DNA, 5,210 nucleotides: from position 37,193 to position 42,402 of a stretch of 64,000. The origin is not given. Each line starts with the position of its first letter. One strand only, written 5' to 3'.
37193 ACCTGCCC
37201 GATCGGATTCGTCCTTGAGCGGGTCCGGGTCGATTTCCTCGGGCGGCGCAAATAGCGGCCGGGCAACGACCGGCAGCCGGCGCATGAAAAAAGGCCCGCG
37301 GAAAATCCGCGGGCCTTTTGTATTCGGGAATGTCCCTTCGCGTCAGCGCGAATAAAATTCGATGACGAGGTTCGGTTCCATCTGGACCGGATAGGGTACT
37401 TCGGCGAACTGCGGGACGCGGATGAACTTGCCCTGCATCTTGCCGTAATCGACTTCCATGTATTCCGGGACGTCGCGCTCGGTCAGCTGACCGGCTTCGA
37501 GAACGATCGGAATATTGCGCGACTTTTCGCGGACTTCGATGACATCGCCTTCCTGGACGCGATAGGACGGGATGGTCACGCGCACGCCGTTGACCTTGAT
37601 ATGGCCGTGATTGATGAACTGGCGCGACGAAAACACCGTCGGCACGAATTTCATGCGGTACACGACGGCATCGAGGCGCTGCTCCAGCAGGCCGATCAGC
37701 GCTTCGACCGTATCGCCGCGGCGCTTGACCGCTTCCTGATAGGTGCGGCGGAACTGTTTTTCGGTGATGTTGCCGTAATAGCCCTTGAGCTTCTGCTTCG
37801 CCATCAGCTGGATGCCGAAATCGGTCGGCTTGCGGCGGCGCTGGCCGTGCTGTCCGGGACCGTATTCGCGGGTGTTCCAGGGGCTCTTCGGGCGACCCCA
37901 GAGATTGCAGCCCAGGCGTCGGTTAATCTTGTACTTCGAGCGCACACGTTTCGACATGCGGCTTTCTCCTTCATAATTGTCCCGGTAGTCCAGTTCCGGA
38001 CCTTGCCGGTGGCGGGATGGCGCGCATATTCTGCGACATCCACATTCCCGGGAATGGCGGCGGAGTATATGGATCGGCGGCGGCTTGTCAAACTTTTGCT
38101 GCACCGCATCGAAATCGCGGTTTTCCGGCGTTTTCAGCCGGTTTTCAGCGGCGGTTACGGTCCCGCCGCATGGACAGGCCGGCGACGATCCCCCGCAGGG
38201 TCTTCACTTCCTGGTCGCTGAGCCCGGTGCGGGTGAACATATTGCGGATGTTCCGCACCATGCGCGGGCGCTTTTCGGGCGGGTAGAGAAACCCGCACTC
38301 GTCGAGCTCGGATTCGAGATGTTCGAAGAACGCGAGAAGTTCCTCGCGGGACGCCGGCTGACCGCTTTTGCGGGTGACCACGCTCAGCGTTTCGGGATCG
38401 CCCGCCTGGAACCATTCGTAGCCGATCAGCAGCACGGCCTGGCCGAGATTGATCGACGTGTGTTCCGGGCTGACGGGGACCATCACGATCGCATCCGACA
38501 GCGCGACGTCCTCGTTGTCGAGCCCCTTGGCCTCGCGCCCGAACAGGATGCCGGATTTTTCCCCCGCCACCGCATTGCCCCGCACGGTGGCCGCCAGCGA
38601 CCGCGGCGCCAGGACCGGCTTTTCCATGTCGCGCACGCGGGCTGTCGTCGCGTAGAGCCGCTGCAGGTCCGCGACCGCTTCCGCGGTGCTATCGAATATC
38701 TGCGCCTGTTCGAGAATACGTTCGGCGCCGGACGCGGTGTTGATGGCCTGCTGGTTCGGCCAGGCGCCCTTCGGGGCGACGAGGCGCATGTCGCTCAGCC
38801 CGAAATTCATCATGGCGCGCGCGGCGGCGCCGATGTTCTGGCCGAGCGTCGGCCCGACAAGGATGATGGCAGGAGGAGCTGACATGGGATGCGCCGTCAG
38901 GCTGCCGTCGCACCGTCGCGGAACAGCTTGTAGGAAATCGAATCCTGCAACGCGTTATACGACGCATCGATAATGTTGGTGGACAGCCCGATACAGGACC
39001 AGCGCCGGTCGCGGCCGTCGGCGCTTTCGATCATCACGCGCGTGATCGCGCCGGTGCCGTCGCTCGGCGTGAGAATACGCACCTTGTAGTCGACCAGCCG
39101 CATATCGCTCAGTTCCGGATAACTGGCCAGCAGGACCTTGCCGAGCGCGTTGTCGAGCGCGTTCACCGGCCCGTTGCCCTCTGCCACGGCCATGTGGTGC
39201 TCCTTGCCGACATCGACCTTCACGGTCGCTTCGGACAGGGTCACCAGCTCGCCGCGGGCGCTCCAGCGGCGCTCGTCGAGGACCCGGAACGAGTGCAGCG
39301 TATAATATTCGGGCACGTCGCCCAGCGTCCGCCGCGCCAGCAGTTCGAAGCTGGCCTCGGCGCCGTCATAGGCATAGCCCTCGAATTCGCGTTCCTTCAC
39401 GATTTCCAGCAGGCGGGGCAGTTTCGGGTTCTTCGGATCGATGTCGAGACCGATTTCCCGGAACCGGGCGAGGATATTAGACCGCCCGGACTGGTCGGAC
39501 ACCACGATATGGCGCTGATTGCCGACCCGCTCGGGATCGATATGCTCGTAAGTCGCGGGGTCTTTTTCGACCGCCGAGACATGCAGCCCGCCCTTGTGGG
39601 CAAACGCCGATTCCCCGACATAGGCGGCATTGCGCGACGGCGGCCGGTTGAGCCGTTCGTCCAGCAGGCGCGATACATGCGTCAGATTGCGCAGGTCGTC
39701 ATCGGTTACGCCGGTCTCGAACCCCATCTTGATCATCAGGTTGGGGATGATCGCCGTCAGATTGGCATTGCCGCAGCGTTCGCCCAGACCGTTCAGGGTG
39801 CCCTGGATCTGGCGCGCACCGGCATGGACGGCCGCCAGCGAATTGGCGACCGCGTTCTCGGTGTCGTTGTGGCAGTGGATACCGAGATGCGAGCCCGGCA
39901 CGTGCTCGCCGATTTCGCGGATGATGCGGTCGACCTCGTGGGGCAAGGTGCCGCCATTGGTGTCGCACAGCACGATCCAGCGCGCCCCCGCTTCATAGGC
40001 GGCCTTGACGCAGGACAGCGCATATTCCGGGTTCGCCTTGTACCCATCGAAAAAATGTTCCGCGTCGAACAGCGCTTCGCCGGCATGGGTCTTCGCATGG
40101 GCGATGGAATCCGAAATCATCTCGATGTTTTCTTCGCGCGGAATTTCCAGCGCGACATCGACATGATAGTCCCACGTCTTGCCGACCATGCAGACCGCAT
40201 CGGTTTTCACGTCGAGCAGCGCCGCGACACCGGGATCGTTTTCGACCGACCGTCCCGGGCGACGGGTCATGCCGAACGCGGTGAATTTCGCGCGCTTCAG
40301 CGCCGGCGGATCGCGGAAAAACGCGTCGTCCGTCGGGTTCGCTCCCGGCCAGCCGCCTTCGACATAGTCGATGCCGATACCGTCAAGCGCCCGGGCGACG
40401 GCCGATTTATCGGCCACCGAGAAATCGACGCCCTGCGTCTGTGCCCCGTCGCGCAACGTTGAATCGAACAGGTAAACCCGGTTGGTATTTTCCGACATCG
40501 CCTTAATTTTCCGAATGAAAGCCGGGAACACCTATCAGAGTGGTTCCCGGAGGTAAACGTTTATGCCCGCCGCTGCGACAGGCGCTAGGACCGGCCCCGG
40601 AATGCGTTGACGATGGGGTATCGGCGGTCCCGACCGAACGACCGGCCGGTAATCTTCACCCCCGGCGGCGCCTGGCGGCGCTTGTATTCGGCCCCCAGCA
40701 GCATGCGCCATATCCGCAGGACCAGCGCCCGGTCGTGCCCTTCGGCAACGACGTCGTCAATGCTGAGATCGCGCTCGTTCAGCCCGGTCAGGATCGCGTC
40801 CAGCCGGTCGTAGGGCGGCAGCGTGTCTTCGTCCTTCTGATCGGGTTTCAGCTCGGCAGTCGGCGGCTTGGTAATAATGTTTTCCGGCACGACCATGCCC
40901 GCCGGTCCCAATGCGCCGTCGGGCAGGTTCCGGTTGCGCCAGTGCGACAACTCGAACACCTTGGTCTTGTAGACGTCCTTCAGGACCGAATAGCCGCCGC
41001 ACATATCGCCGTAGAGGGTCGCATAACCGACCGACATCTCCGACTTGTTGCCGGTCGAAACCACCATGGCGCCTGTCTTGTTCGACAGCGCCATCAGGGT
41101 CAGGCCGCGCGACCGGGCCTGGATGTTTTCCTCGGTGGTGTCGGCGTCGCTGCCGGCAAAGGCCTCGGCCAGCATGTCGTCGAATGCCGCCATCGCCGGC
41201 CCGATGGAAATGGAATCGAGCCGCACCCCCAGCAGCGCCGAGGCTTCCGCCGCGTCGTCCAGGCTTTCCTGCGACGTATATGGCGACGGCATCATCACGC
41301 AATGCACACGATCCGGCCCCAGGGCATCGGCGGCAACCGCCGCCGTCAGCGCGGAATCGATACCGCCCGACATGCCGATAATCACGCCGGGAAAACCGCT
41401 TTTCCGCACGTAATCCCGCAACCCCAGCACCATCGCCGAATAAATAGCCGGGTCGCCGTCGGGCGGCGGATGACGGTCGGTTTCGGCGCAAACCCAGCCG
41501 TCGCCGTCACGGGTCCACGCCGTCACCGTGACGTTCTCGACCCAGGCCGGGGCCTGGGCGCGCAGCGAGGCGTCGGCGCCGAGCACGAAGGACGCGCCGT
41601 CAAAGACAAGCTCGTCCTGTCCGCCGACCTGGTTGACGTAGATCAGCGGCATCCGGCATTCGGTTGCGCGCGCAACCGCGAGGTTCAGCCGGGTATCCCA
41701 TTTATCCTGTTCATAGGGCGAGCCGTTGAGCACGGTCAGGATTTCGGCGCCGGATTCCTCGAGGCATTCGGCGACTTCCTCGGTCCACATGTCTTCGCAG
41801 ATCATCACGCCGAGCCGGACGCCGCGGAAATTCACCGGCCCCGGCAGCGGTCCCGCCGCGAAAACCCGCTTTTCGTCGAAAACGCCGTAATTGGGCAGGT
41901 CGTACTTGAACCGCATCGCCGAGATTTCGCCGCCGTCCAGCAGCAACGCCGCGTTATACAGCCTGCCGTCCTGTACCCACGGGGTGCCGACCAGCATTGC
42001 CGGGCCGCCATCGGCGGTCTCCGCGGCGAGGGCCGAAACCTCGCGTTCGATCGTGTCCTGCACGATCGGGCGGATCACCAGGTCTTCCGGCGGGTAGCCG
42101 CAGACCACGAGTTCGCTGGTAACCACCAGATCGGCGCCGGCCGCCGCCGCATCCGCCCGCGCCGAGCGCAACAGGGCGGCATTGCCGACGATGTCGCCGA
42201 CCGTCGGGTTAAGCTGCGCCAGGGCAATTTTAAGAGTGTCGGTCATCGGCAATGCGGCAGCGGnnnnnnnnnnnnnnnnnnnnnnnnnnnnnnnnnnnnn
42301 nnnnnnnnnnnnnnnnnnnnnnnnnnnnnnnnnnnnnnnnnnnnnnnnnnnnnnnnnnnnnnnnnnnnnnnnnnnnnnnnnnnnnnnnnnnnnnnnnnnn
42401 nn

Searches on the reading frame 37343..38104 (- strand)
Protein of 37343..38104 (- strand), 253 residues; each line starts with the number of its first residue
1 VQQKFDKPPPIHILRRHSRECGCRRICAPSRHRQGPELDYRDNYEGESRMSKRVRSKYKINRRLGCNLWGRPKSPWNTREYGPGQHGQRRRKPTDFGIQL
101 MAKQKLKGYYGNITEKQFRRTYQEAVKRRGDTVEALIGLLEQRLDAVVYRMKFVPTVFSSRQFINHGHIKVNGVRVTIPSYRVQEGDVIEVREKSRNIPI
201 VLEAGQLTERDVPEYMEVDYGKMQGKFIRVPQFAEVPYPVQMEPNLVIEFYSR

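Call 76: search_protein_families(library=pfam, proteins=[window:37343-38104:-], max_evalue=1e-8)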
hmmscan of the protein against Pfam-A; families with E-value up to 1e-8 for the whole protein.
window:37343-38104:- (253 aa): 2 families
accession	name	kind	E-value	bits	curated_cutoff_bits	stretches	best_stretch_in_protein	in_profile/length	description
PF00163.24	Ribosomal_S4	-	4.2e-23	82.3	23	1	55-141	4-95/95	Ribosomal protein S4/S9 N-terminal domain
PF01479.30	S4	-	6.5e-19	67.8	22.8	1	142-189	1-48/48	S4 domain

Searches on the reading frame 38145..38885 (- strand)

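Call 76: search_protein_families(library=pfam, proteins=[window:38145-38885:-], max_evalue=1e-8)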
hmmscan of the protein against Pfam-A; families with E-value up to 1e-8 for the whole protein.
window:38145-38885:- (246 aa): 1 family
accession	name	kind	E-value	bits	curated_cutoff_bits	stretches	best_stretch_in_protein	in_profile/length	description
PF00588.24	SpoU_methylase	-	1.9e-23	83.6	29.7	1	6-156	3-142/142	SpoU rRNA Methylase family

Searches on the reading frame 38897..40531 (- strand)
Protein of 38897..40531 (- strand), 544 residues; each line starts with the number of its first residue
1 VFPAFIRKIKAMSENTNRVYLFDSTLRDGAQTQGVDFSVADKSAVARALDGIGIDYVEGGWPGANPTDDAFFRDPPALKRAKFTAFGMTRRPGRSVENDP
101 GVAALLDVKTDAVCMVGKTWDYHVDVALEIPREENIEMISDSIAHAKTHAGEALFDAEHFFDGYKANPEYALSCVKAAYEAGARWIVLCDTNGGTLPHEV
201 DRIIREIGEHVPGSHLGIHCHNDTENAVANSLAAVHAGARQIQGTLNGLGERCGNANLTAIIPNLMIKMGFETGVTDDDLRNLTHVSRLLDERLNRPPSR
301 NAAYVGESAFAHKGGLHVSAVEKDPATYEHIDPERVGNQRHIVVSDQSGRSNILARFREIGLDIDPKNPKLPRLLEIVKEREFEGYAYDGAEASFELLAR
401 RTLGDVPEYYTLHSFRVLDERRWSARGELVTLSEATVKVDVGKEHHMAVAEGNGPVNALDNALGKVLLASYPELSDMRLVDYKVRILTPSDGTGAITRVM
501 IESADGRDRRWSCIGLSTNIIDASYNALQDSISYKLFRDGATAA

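Call 76: search_protein_families(library=pfam, proteins=[window:38897-40531:-], max_evalue=1e-8)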
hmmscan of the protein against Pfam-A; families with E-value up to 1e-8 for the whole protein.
window:38897-40531:- (544 aa): 3 families
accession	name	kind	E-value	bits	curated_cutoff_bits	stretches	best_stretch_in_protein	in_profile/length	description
PF00682.25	HMGL-like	-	2.8e-48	165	29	1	18-283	1-256/260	HMGL-like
PF08502.15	LeuA_dimer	-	3.6e-23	82.3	24.9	1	391-534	3-129/131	LeuA allosteric (dimerisation) domain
PF22617.1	HCS_D2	-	8.6e-16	58.5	27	1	305-367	2-65/82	Homocitrate synthase post-HMGL domain-like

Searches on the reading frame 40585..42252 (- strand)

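Call 76: search_protein_families(library=pfam, proteins=[window:40585-42252:-], max_evalue=1e-8)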
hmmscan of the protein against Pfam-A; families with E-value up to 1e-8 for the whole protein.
window:40585-42252:- (555 aa): 2 families
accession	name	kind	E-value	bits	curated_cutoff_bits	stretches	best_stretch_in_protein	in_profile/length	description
PF02540.23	NAD_synthase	-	5.3e-68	229.2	21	1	271-528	2-242/242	NAD synthase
PF00795.27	CN_hydrolase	-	3.5e-30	105.6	23.2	1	8-245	1-245/256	Carbon-nitrogen hydrolase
